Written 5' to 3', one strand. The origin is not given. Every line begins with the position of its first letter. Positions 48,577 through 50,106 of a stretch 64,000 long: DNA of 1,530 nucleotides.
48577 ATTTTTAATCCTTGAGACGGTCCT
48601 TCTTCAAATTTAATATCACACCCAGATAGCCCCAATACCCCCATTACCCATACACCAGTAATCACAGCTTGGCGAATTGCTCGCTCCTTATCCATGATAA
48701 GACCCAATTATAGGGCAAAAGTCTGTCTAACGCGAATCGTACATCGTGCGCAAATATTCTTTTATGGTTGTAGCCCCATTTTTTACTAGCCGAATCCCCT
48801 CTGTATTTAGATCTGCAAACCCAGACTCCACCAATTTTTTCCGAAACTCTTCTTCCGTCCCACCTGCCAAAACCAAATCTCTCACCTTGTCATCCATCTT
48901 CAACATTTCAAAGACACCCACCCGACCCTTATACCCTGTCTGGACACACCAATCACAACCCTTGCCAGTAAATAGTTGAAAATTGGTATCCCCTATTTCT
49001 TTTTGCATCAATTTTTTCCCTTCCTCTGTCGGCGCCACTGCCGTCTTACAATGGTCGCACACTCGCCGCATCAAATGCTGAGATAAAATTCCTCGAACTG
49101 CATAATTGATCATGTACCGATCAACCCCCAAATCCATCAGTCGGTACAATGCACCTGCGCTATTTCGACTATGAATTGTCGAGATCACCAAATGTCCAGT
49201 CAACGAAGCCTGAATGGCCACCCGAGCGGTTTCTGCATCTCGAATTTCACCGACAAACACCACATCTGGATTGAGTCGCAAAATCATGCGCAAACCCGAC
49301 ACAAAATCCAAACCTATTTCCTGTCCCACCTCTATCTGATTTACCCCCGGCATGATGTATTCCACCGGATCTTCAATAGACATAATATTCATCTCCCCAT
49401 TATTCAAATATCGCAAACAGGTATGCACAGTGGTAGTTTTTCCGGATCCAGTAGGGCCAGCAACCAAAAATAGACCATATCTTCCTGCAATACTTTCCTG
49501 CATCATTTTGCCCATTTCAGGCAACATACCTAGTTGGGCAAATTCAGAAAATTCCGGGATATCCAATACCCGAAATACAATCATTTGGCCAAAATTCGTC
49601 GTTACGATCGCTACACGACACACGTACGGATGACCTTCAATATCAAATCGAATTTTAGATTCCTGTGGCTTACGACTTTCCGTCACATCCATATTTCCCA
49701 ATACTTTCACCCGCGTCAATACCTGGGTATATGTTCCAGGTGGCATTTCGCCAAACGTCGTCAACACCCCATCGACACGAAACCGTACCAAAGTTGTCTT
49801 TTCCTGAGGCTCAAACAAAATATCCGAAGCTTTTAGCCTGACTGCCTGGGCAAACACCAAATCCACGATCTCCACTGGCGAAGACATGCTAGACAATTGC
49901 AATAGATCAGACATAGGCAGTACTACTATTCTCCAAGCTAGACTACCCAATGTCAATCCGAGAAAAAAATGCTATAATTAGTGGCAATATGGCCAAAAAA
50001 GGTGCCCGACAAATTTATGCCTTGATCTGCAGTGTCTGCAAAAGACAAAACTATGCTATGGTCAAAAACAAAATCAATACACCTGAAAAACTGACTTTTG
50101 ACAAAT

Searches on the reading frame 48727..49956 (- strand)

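Call 88: search_protein_families(library=pfam, max_evalue=0.0001, proteins=[window:48727-49956:-])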
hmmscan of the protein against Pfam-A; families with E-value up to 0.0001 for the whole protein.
window:48727-49956:- (409 aa): 1 family
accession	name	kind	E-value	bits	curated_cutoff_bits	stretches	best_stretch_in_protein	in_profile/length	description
PF00437.27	T2SSE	-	3.3e-106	355.5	24.9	1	29-403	10-370/370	Type II/IV secretion system protein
